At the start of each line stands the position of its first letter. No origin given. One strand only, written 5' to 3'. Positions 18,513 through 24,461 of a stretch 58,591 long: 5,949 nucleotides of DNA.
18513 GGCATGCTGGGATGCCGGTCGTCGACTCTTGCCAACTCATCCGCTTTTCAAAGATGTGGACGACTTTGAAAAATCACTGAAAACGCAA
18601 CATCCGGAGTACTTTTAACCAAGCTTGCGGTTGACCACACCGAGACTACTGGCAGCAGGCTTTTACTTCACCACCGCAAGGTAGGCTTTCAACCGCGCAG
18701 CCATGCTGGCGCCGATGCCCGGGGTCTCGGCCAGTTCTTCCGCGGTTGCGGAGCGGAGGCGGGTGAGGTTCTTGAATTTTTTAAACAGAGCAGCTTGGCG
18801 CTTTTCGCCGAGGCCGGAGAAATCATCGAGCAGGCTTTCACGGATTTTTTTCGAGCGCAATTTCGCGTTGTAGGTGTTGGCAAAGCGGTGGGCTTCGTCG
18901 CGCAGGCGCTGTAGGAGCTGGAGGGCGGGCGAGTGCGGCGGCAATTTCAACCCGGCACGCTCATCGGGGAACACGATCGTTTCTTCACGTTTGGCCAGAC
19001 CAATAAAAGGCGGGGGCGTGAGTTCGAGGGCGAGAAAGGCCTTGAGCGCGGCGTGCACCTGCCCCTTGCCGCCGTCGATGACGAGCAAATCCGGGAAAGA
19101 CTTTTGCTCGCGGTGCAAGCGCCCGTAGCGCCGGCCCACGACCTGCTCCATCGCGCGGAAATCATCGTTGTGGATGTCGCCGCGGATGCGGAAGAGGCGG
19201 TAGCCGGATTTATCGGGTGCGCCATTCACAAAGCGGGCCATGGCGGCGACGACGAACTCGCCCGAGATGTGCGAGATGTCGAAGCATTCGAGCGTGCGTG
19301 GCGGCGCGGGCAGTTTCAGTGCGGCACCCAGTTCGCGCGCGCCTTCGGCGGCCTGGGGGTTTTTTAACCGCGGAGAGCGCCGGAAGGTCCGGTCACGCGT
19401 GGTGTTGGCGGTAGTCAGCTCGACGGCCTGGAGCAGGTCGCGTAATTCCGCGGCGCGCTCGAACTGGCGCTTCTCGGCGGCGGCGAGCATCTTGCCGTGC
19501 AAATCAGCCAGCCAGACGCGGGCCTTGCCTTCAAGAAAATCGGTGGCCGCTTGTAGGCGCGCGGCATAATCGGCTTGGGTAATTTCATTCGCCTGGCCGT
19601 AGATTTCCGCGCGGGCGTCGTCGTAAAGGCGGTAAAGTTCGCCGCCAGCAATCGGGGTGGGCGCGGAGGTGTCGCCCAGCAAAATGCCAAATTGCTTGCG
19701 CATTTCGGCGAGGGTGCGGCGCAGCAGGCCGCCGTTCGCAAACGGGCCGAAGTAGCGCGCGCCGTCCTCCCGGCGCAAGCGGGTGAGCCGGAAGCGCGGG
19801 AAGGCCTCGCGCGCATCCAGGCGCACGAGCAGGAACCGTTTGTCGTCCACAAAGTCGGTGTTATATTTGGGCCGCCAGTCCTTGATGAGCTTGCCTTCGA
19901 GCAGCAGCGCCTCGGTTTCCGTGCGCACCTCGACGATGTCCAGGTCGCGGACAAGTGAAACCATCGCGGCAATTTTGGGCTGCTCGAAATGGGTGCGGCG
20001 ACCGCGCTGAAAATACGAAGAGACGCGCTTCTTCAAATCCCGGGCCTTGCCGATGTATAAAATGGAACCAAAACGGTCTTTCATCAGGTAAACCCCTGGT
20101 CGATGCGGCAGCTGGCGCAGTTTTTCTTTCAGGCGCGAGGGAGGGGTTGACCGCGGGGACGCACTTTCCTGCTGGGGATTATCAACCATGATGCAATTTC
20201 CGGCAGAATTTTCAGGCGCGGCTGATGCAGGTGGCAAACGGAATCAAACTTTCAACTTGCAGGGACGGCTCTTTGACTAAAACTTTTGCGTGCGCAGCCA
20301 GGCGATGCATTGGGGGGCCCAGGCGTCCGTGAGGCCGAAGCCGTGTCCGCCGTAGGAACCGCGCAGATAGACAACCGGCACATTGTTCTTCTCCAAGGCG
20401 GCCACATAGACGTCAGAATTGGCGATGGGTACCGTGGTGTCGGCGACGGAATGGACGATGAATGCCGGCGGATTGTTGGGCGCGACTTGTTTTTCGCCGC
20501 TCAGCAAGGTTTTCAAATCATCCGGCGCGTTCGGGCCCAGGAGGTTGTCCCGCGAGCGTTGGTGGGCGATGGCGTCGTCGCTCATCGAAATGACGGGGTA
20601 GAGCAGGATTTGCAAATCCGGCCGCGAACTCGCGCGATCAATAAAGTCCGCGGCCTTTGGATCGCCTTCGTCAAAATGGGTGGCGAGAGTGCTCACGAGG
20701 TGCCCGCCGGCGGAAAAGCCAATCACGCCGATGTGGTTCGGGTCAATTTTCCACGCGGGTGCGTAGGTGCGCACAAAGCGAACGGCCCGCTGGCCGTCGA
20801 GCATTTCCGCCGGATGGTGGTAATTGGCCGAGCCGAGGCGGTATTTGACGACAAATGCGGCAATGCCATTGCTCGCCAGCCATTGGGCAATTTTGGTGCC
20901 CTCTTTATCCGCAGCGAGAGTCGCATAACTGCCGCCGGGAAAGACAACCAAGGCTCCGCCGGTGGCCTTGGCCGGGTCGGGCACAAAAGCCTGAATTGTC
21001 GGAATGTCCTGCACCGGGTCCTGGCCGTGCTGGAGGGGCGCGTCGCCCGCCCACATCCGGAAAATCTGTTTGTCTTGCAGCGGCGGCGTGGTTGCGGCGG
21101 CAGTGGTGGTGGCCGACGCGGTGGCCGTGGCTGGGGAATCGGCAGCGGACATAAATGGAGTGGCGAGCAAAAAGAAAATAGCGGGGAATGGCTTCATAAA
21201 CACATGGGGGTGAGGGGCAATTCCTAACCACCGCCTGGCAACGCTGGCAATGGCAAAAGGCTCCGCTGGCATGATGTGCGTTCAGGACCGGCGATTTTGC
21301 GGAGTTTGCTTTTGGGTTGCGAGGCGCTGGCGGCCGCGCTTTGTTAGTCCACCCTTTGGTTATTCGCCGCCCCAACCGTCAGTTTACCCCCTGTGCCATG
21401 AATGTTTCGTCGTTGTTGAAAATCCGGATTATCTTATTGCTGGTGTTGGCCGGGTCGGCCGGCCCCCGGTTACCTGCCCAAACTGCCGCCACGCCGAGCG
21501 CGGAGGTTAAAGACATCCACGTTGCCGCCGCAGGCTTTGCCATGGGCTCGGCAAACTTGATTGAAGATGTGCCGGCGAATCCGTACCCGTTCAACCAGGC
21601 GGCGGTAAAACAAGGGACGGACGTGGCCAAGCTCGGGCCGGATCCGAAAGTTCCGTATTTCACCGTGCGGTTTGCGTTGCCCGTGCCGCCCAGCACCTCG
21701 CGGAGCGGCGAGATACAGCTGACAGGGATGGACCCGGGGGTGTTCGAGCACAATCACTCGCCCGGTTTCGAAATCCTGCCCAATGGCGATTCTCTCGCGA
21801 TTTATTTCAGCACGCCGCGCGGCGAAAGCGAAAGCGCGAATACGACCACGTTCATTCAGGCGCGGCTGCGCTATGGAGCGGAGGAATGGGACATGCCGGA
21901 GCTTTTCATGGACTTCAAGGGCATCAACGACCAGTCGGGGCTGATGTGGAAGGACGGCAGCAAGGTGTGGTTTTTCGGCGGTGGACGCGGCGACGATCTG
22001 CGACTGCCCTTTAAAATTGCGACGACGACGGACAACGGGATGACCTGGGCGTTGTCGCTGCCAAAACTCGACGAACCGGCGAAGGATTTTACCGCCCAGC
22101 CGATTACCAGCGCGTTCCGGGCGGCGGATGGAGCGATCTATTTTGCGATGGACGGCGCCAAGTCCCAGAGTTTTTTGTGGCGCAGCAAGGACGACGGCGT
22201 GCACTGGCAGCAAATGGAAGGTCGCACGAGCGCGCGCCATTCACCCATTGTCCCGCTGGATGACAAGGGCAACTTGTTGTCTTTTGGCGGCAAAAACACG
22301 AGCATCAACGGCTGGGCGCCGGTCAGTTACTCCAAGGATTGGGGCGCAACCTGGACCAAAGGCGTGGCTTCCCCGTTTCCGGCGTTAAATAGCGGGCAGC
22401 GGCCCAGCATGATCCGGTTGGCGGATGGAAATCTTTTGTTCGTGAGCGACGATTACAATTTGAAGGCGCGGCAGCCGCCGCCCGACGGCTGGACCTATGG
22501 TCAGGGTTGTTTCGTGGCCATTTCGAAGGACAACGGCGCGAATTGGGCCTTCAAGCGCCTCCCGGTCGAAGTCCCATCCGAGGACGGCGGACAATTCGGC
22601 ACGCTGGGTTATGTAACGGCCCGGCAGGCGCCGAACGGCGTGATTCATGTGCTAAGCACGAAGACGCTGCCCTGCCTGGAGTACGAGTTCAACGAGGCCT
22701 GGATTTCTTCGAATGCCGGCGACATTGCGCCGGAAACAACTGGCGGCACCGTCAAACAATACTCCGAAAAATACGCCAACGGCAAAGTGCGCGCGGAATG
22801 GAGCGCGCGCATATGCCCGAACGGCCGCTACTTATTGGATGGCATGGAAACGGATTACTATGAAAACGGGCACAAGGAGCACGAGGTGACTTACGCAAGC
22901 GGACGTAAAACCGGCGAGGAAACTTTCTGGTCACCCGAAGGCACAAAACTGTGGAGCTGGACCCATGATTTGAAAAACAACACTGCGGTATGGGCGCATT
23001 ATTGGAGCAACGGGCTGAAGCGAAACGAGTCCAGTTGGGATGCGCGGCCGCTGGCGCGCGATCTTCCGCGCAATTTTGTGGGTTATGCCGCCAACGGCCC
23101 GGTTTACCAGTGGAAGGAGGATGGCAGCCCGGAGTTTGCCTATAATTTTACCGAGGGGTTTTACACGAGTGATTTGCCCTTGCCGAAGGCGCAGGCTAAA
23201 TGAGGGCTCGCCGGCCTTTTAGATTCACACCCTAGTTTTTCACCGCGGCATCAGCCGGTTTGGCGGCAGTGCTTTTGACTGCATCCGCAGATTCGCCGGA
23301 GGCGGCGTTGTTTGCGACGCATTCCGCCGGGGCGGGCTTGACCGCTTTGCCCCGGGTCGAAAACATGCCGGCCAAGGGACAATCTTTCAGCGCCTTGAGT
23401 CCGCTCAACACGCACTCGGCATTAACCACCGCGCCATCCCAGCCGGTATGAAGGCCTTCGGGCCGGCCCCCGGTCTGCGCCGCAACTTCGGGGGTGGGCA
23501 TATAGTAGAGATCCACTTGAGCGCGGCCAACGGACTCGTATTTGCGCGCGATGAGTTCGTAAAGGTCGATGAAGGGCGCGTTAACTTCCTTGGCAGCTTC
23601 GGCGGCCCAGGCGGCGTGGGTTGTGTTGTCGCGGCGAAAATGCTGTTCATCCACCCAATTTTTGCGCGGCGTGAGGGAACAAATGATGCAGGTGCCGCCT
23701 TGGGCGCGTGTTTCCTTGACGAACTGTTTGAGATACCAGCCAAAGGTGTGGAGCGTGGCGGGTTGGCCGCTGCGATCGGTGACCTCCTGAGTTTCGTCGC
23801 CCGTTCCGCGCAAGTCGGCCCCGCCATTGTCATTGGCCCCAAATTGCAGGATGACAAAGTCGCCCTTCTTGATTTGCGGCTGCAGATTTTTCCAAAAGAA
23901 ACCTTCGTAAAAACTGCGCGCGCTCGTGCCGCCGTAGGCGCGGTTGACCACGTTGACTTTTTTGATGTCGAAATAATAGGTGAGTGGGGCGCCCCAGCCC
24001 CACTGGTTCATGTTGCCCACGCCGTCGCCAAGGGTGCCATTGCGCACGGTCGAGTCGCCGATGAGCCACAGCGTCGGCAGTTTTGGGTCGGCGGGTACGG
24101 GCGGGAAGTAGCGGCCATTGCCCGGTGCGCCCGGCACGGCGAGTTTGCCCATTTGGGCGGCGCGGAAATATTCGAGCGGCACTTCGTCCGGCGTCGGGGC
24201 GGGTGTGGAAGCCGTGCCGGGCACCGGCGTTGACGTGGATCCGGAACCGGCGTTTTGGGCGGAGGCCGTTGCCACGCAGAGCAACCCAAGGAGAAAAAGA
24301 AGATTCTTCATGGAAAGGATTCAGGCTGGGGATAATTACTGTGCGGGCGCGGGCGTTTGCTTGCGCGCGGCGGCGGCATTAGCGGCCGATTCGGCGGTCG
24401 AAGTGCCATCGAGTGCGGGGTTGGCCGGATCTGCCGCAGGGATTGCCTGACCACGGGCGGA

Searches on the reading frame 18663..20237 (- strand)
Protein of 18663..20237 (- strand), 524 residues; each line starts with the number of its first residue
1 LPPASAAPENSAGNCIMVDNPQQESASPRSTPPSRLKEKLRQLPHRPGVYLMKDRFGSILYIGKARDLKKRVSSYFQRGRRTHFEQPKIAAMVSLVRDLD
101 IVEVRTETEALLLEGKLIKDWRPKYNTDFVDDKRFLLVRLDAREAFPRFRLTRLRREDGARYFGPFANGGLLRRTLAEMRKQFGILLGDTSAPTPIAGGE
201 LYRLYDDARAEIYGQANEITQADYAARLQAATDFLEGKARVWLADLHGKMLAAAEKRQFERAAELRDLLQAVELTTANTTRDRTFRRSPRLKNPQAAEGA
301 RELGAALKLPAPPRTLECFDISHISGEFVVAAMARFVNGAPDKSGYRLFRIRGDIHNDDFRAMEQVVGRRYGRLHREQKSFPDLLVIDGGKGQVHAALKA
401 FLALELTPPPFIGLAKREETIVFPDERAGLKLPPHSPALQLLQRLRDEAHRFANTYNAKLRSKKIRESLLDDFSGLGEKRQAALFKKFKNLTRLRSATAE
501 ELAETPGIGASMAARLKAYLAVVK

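Call 53: search_protein_families(library=pfam, proteins=[window:18663-20237:-], max_evalue=0.0001)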
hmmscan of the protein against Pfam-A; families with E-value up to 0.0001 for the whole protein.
window:18663-20237:- (524 aa): 5 families
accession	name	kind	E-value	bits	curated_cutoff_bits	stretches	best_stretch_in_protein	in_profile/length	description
PF08459.17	UvrC_RNaseH_dom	-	8.5e-50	169.1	22.3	1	306-453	3-158/159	UvrC RNAse H endonuclease domain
PF01541.30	GIY-YIG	-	1.6e-08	35.1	22.6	1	47-126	2-78/78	GIY-YIG catalytic domain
PF12826.13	HHH_2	-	1.9e-07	31.5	27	1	477-521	12-56/64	Helix-hairpin-helix motif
PF14520.12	HHH_5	-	1.4e-06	29.1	27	1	469-518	3-53/57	Helix-hairpin-helix domain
PF02151.25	UVR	-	8.5e-05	22.6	21.5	0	249-273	10-34/36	UvrB/uvrC motif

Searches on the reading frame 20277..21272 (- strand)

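Call 53: search_protein_families(library=pfam, proteins=[window:20277-21272:-], max_evalue=0.0001)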
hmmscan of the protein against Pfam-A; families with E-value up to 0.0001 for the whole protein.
window:20277-21272:- (331 aa): 3 families
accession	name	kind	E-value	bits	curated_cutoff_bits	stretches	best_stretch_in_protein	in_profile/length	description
PF20434.5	BD-FAE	-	2.2e-23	83.3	26.8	1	97-290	5-212/215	BD-FAE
PF07859.19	Abhydrolase_3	-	6.5e-15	55.9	25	1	109-312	2-208/210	alpha/beta hydrolase fold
PF00326.27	Peptidase_S9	-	1.6e-09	38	22.6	0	262-313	140-190/213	Prolyl oligopeptidase family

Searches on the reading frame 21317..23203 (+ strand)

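Call 53: search_protein_families(library=pfam, proteins=[window:21317-23203:+], max_evalue=0.0001)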
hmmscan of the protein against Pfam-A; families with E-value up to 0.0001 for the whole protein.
window:21317-23203:+ (628 aa): 1 family
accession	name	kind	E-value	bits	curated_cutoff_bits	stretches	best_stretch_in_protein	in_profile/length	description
PF13088.12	BNR_2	-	5.2e-10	39.6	31.4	1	160-411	4-249/277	BNR repeat-like domain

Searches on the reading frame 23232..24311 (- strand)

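Call 53: search_protein_families(library=pfam, proteins=[window:23232-24311:-], max_evalue=0.0001)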
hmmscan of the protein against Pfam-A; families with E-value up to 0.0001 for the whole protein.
window:23232-24311:- (359 aa): 2 families
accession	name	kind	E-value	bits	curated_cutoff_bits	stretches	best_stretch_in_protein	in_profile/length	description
PF13472.12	Lipase_GDSL_2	-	1.9e-12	48.5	32.9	1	84-255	2-154/178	GDSL-like Lipase/Acylhydrolase family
PF00657.28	Lipase_GDSL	-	1.3e-08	35.7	23.6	1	83-288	3-195/208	GDSL-like Lipase/Acylhydrolase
